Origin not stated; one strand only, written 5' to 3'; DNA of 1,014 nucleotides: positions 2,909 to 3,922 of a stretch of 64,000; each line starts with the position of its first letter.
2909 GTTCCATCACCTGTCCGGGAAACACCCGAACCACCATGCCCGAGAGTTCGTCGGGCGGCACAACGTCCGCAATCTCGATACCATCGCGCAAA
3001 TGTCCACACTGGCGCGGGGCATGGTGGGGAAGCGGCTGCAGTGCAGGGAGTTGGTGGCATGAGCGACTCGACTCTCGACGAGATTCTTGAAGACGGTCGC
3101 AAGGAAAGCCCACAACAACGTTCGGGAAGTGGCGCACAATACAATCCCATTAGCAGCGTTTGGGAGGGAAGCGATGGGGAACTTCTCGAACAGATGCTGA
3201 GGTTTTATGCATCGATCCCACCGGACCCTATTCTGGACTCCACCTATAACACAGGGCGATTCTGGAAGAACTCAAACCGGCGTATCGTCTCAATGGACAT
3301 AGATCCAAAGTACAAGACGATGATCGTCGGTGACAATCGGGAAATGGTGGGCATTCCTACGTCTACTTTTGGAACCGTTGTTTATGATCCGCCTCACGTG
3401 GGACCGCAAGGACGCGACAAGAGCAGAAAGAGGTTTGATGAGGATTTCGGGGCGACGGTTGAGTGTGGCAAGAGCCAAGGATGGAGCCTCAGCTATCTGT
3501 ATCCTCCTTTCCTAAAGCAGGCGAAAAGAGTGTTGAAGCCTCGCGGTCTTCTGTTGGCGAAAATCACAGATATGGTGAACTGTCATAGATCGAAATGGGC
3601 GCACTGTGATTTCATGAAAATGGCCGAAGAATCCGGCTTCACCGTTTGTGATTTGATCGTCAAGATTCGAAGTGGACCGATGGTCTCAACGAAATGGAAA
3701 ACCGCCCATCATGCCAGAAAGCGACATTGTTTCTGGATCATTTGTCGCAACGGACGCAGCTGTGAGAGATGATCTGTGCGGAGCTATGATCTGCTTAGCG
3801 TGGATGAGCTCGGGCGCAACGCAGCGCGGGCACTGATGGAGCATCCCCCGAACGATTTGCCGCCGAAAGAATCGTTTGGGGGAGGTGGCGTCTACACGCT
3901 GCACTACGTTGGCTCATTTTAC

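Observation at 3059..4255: Compact type II R-M candidate: gamma-class DPPH methyltransferase plus 159-aa GIY-YIG nuclease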

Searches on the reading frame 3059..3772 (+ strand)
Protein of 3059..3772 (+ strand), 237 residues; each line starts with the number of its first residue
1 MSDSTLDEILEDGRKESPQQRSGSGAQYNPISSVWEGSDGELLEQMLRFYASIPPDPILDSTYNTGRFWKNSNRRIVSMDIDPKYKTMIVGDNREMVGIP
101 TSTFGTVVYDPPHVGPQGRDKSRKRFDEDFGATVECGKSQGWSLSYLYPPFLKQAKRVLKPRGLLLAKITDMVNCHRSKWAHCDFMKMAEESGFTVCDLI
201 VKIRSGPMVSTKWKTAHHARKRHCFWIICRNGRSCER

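Call 3: search_protein_families(library=pfam, proteins=[window:3059-3772:+], max_evalue=1)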
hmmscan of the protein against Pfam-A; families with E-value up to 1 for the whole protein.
window:3059-3772:+ (237 aa): 1 family
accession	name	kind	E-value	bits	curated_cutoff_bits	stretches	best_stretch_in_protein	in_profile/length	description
PF01555.25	N6_N4_Mtase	-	0.00081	19.8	26.7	1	150-214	34-92/221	DNA methylase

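Call 4: search_protein_families(library=ncbifam, proteins=[window:3059-3772:+], max_evalue=1)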
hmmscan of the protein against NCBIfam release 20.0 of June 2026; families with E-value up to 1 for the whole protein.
window:3059-3772:+ (237 aa): 1 family
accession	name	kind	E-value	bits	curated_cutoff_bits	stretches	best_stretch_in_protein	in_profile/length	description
NF011527.0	PRK14968.1-1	equivalog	0.018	14.8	242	1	101-174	91-156/192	putative methyltransferase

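Call 6: search_solved_structures(query=window:3059-3772:+, max_evalue=10, show_alignments=3)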
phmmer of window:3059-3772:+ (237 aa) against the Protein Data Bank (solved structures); distinct sequences matched with E-value up to 10: 0.

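Call 8: search_protein_families(library=padloc, proteins=[window:3059-3772:+], max_evalue=1)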
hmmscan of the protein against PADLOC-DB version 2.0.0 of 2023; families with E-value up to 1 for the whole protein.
window:3059-3772:+ (237 aa): 3 families
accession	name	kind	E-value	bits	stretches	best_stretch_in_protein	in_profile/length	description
PDLC04134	mad2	-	0.015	12.1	1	87-203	342-427/492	mads_2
PDLC03730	oMTase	-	0.016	13.5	1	85-122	44-79/153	orphan methyltransferase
PDLC03252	MTase_II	-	0.026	11.8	1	86-185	91-181/365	Type II methyltransferase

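Call 9: find_homologous_proteins(query=window:3059-3772:+, max_evalue=0.001)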
Query window:3059-3772:+ (237 aa): 856 proteins with E <= 0.001 among 984 candidates; the best 120 are listed.
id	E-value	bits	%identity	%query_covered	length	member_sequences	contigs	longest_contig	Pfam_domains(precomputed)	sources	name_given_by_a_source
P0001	4.2e-149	513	90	100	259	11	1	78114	-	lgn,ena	-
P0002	8.9e-149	512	90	100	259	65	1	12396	-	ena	-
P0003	9.8e-128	443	78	100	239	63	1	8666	-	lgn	-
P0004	1.3e-127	442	81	93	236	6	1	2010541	-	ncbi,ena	-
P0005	3.8e-127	441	80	98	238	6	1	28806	-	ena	-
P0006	1.8e-126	439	82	90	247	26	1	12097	-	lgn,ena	-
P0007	3.3e-126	438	83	94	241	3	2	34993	-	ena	-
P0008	1.0e-125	436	77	99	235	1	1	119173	-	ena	-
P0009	1.0e-125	436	74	100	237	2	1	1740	-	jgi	-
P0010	2.9e-125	435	80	95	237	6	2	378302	-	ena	-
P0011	1.5e-124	432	84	89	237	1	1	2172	PF01555.25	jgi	-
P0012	1.6e-124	432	81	91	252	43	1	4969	-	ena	-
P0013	4.3e-124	431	80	92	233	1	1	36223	-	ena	-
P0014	7.0e-124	430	85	89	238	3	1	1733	-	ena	-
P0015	7.0e-124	430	77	98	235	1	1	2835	-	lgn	-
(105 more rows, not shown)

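Call 10: find_related_loci(query=window:3059-3772:+, collection=genome_contigs, flank=5000)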
Query window:3059-3772:+ (237 aa) in genome_contigs; peptide patterns used: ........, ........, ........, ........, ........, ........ (x = any residue, [..] = any of these).
208 stretches matched a pattern; 139 encode a relative of the query (tblastn E <= 1e-3); the best 80 are kept; 80 distinct loci.
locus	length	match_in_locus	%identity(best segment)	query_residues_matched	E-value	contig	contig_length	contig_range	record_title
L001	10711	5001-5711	91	1-237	3e-152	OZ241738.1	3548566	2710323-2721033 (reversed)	MAG: Alphaproteobacteria bacterium isolate d8927372-aabd-44cb-9c9e-7bd42c52962c genome assembly, chromosome: 1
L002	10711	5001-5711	88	1-237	3e-147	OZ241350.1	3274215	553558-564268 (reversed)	MAG: Alphaproteobacteria bacterium isolate 81bb0e76-f755-4ee3-a3aa-f420175a6091 genome assembly, chromosome: 1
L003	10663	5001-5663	81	17-237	7e-129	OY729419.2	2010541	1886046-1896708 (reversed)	MAG: Pseudomonadales bacterium isolate c5c9f45e-28c9-4f0a-806d-e61ce6d83dd2 genome assembly, chromosome: 1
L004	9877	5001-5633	86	27-237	1e-128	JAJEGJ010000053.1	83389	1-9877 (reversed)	MAG: Alphaproteobacteria bacterium isolate p16x44bins.6 k141_1946816, whole genome shotgun sequence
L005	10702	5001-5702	77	1-237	4e-127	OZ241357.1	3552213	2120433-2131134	MAG: Alphaproteobacteria bacterium isolate 88d555cd-2633-4b86-a1be-1e9adaae3909 genome assembly, chromosome: 1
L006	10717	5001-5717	75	1-237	4e-127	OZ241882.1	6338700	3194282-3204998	MAG: Paracoccaceae bacterium isolate 3a1aff45-e363-428b-be7d-1a8a0836b441 genome assembly, chromosome: 1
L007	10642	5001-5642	81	24-237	1e-126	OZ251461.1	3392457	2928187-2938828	MAG: Alphaproteobacteria bacterium isolate 0a54264b-14c4-4083-851b-1bee40580e2c genome assembly, chromosome: 1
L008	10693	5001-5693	80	16-237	7e-127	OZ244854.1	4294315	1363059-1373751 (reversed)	MAG: Paracoccaceae bacterium isolate 8cccaf92-0958-4092-b060-190bed362cb7 genome assembly, chromosome: 1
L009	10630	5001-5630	84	27-236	4e-126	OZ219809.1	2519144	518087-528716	MAG: Paracoccaceae bacterium isolate e121fc68-17be-4000-b8c3-be365e4aa48a genome assembly, chromosome: 1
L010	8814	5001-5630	85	28-237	5e-126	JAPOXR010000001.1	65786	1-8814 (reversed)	MAG: Rhodobacteraceae bacterium isolate COS4_bin_11 NODE_438_length_65786_cov_146.745, whole genome shotgun sequence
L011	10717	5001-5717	76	1-237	1e-125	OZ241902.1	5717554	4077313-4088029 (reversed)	MAG: Paracoccaceae bacterium isolate deb7cda6-e855-4710-bb30-4665d3f76b65 genome assembly, chromosome: 1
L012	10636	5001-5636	80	26-237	4e-125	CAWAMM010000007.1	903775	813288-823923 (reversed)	MAG: uncultured delta proteobacterium isolate MFD01716.bin.1.24 genome assembly, contig: contig_70799, whole genome shot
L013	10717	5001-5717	74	2-237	2e-124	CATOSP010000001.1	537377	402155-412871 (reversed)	MAG: uncultured Dehalococcoidia bacterium isolate 286066b2-4084-4aa5-9e65-18c9001dea11 genome assembly, contig: contig_1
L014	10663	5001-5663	79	17-237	1e-124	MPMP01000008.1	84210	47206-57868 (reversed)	MAG: Albidovulum sp. bin36 NODE_485_length_84210_cov_17.5035_ID_969, whole genome shotgun sequence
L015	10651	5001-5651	78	22-237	2e-124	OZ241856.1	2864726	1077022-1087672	MAG: Candidatus Marinacidobacterium sp. isolate 57d0b85c-66d1-4277-a7e3-fd04592ce509 genome assembly, chromosome: 1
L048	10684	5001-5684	76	10-237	2e-120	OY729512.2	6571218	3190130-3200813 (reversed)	MAG: Thalassobaculaceae bacterium isolate a8bd7160-0c7c-4351-a665-cbf86186f35e genome assembly, chromosome: 1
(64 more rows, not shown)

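Call 22: predict_structure(alignment_id=A1)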
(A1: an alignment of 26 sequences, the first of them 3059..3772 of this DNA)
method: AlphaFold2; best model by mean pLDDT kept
length: 237 residues; sequences in the alignment: 26
mean_pLDDT: 66.7   pTM: 0.70
mean pLDDT of the five models: 66.7, 64.4, 63.7, 60.3, 48.1
residues with pLDDT >= 90: 57; 70-90: 62; 50-70: 37; < 50: 81
segments of 3 or more residues with pLDDT < 50: 1-25, 114-147, 173-178, 207-221
pLDDT, mean of each block of 10 residues (from residue 1): 39 37 50 84 92 92 71 82 61 70 92 41 38 35 48 92 91 48 82 92 61 41 81 85
secondary structure, 60 per line:
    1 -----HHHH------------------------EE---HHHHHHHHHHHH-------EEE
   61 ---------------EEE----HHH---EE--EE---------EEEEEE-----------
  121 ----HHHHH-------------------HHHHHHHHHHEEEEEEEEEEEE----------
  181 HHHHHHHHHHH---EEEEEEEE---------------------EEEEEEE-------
elements in order: H6-9 H39-50 E58-60 E76-78 E104-109 H125-129 H149-158 E159-170 H181-191 E195-202 E224-230

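Call 26: search_protein_representatives(protein=window:3059-3772:+)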
Query: 237 residues. Proteins with E-value up to 0.001 (for the whole library): 1192; up to 1e-10: 498; up to 1e-30: 87. The best 150 are listed.
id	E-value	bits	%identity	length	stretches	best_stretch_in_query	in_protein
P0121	8.2e-116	402.1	72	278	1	4-237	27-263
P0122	8.7e-111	385.6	74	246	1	24-237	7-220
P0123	3.5e-95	334.5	80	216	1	67-237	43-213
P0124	3.1e-81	288.9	80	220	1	27-182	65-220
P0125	7.0e-77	274.6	75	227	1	79-237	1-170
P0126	4.0e-69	249.2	81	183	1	110-236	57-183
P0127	2.3e-68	246.7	50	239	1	16-236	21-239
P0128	4.4e-68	245.8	78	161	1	26-161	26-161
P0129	2.7e-67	243.2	73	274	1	26-170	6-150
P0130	1.1e-66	241.2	71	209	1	26-173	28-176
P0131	2.6e-64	233.5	70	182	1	23-163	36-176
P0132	6.0e-64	232.2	48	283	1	19-236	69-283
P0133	1.1e-59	218.3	77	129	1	26-145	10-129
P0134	1.7e-59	217.6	72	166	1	24-153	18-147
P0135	1.3e-54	201.7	69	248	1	26-148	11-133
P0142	1.4e-47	178.6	45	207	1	32-233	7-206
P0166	4.3e-37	144.3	36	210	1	37-237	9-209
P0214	1.3e-29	119.8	35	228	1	32-235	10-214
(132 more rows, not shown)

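Call 29: search_protein_families(library=pfam, alignment_id=A2, max_evalue=0.01)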
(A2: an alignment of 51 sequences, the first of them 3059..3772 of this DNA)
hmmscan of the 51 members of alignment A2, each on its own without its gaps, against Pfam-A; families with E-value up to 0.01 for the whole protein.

A. member 1, window:3059-3772:+ (237 aa): 1 family
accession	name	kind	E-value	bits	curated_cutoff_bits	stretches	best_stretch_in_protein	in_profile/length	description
PF01555.25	N6_N4_Mtase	-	0.00081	19.8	26.7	0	150-214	34-92/221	DNA methylase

B. families by the number of members that match (of 51 scanned): 6 families
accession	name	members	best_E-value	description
PF01555.25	N6_N4_Mtase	19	1.6e-07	DNA methylase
PF08241.18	Methyltransf_11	9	6.4e-06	Methyltransferase domain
PF05148.21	Methyltransf_8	3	0.00057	Hypothetical methyltransferase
PF13847.12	Methyltransf_31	3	0.0018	Methyltransferase domain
PF07669.17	Eco57I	3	0.0041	Eco57I restriction-modification methylase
PF10354.15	BMT5-like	2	0.00069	rRNA (uridine-N3-)-methyltransferase BTM5-like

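Call 30: search_solved_structures(query=A2, max_evalue=1, show_alignments=3)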
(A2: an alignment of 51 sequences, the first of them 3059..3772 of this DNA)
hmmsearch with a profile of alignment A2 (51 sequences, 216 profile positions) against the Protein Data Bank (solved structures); distinct sequences matched with E-value up to 1: 31.
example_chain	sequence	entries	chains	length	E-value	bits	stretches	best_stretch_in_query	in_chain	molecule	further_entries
7dsu_A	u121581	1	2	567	3.2e-05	26.6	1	76-147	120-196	Mbo45V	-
2zfu_A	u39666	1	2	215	6.3e-05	25.7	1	34-86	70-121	Cerebral protein 1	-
3q87_B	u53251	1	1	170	0.0021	20.7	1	33-95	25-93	N6 adenine specific DNA methylase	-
1ve3_A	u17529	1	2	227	0.01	18.5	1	8-86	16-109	hypothetical protein PH0226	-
7wm6_A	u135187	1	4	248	0.05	16.2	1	62-138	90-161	Methyltransferase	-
7wm5_A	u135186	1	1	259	0.055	16.1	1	62-138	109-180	Methyltransferase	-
2ibs_A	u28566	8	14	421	0.1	15.2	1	18-141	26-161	Modification methylase TaqI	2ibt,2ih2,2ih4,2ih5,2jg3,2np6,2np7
1vl5_A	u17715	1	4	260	0.1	15.2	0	20-84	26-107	unknown conserved protein BH2331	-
1aqi_A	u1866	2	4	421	0.16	14.6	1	23-141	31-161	ADENINE-N6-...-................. TAQI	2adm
1aqj_A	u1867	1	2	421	0.16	14.6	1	23-141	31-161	ADENINE-N6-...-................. TAQI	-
1g38_A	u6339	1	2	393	0.17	14.5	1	32-141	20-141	MODIFICATION METHYLASE TAQI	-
8vyd_A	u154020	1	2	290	0.17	14.4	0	75-99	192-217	SAM-dependent methyltransferase, UPF0020 family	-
8bic_A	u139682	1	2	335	0.19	14.3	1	6-49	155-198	methyltransferase Plu4891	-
7lo5_A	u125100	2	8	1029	0.21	14.1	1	78-140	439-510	Site-specific DNA-methyltransferase (adenine-specific)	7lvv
7fi5_C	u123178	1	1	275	0.22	14.1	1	95-184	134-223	MHC class I polypeptide-related sequence A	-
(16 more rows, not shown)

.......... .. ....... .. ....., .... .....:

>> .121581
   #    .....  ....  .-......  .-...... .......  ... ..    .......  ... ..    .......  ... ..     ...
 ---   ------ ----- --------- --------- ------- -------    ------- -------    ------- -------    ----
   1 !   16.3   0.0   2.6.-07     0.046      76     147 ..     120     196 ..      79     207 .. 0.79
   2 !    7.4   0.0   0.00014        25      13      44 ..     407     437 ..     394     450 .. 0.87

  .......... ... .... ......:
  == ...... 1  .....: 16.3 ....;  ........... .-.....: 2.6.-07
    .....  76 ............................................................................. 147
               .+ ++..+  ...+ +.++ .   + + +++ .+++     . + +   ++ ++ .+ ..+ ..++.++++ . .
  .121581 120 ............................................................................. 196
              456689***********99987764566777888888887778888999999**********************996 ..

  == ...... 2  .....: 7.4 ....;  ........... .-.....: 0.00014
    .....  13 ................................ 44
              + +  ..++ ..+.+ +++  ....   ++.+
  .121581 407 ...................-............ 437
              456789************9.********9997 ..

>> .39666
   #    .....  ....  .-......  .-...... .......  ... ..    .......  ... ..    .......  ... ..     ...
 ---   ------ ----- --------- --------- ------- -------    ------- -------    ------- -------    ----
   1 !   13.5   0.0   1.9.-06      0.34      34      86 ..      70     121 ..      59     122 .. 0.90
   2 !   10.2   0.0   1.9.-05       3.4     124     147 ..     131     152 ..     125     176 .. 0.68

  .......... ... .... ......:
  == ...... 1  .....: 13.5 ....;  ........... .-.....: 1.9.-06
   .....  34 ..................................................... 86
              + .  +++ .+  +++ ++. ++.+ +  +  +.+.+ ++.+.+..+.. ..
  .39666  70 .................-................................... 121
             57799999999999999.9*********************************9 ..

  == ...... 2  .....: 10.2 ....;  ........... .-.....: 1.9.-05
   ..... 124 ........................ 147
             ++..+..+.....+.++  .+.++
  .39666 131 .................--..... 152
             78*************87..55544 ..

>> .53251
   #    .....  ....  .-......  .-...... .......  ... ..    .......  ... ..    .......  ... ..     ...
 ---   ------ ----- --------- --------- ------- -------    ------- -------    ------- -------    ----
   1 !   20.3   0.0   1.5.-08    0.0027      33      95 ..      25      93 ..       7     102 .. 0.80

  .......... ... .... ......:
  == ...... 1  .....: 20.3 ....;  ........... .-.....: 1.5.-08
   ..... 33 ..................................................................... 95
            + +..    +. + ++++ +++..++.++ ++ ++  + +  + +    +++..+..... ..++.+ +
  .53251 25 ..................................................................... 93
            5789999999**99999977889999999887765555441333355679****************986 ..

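Call 44: search_dna_similar(query=window:3059-3772:+, collection=plasmids, mode=protein, max_rows=25)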
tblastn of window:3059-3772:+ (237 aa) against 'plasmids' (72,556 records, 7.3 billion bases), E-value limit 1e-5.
Records with a match: 4; places in all: 5; records where one place covers at least 80% of the query: 3.
Best place of each record, by identity: <60% 4.
By first word of the organism name: Shigella 1; Leptospira 1; Vibrio 1; Escherichia 1.
By predicted mobility (MOB-suite, as given by PLSDB): non-mobilizable 3; mobilizable 1.
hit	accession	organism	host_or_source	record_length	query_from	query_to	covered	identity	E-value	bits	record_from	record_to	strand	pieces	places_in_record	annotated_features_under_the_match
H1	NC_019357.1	Shigella boydii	-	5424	1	228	96%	23.6%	5e-10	66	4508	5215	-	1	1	DNA methyltransferase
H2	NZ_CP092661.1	Leptospira kirschneri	Homo sapiens,blood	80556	33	233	85%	26.0%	1e-10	68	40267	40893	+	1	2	DNA methylase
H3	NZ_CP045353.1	Vibrio aquimaris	pure culture,Non-filtered water from ...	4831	1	228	96%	21.7%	2e-6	56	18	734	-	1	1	site-specific DNA-methyltransferase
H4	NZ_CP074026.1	Escherichia coli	Pig,pure culture,Rectal Swab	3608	63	228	70%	24.7%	4e-6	54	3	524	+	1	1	none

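Call 46: get_annotated_region(hit=H1, flank=5000)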
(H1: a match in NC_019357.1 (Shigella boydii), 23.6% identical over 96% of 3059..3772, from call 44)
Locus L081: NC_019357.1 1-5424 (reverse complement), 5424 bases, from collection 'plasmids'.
description: Shigella boydii plasmid pSB13, complete sequence
organism: Shigella boydii (NCBI taxid 621)
taxonomy: Bacteria; Pseudomonadota; Gammaproteobacteria; Enterobacterales; Enterobacteriaceae; Shigella; Shigella boydii
host: -; source: -; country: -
typing (MOB-suite, as given by PLSDB): mobilizable; replicon rep_cluster_2350; relaxase MOBP
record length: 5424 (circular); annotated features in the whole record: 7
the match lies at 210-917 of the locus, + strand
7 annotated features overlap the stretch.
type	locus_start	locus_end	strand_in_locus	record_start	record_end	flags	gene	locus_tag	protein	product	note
CDS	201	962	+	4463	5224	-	-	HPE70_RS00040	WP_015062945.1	DNA methyltransferase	GO:0006306 - DNA methylation [Evidence IEA]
CDS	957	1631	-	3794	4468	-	-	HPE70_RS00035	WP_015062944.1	hypothetical protein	-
CDS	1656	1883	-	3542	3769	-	-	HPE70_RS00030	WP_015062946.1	helix-turn-helix transcriptional regulator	-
CDS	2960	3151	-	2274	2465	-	-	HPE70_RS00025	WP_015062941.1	Rop family plasmid primer RNA-binding protein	-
CDS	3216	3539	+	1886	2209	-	-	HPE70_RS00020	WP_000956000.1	MobC family plasmid mobilization relaxosome protein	-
CDS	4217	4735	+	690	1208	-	-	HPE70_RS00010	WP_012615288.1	MbeB family mobilization protein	-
CDS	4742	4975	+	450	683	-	-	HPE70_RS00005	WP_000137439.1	MbeD family mobilization/exclusion protein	-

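Call 47: get_annotated_region(hit=H3, flank=5000)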
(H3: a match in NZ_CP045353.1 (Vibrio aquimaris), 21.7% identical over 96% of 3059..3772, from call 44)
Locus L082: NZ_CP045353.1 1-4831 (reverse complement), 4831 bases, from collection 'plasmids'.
description: Vibrio aquimaris strain THAF100 plasmid pTHAF100_c, complete sequence
organism: Vibrio aquimaris (NCBI taxid 2587862)
taxonomy: Bacteria; Pseudomonadota; Gammaproteobacteria; Vibrionales; Vibrionaceae; Vibrio; Vibrio aquimaris
host: -; source: pure culture,Non-filtered water from the water column of tank 6 of a marine aquarium containing stony-coral ...; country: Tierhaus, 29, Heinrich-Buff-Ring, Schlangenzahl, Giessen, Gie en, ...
typing (MOB-suite, as given by PLSDB): non-mobilizable
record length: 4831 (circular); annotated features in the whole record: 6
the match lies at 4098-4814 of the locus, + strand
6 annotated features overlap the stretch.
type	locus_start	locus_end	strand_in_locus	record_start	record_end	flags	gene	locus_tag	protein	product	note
CDS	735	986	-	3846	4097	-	-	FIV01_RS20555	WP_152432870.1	helix-turn-helix transcriptional regulator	-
CDS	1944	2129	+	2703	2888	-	-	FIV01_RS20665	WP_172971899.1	hypothetical protein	-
CDS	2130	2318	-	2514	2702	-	-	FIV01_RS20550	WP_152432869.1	hypothetical protein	-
CDS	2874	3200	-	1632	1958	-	-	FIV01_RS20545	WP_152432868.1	hypothetical protein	-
CDS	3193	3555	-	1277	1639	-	-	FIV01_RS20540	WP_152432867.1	hypothetical protein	-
CDS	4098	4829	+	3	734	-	-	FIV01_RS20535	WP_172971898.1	site-specific DNA-methyltransferase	-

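Call 48: get_annotated_region(hit=H2, flank=3000)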
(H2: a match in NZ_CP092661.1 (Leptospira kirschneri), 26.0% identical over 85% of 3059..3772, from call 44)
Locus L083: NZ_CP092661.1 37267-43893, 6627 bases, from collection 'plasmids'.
description: Leptospira kirschneri strain FMAS_PN5 plasmid pLiSL22, complete sequence
organism: Leptospira kirschneri (NCBI taxid 29507)
taxonomy: Bacteria; Spirochaetota; Spirochaetia; Leptospirales; Leptospiraceae; Leptospira; Leptospira kirschneri
host: -; source: Homo sapiens,blood; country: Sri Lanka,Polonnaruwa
typing (MOB-suite, as given by PLSDB): non-mobilizable; replicon rep_cluster_216
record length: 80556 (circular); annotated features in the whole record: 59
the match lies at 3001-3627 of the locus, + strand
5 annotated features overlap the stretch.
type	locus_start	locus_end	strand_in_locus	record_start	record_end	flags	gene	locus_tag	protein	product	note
CDS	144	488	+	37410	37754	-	-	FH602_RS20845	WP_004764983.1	hypothetical protein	-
CDS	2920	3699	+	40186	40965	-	-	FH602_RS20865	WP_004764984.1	DNA methylase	-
CDS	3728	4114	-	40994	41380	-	-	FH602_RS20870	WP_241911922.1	hypothetical protein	-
CDS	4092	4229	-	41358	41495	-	-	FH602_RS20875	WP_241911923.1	hypothetical protein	-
CDS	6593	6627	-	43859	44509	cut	-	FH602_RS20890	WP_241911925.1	hypothetical protein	-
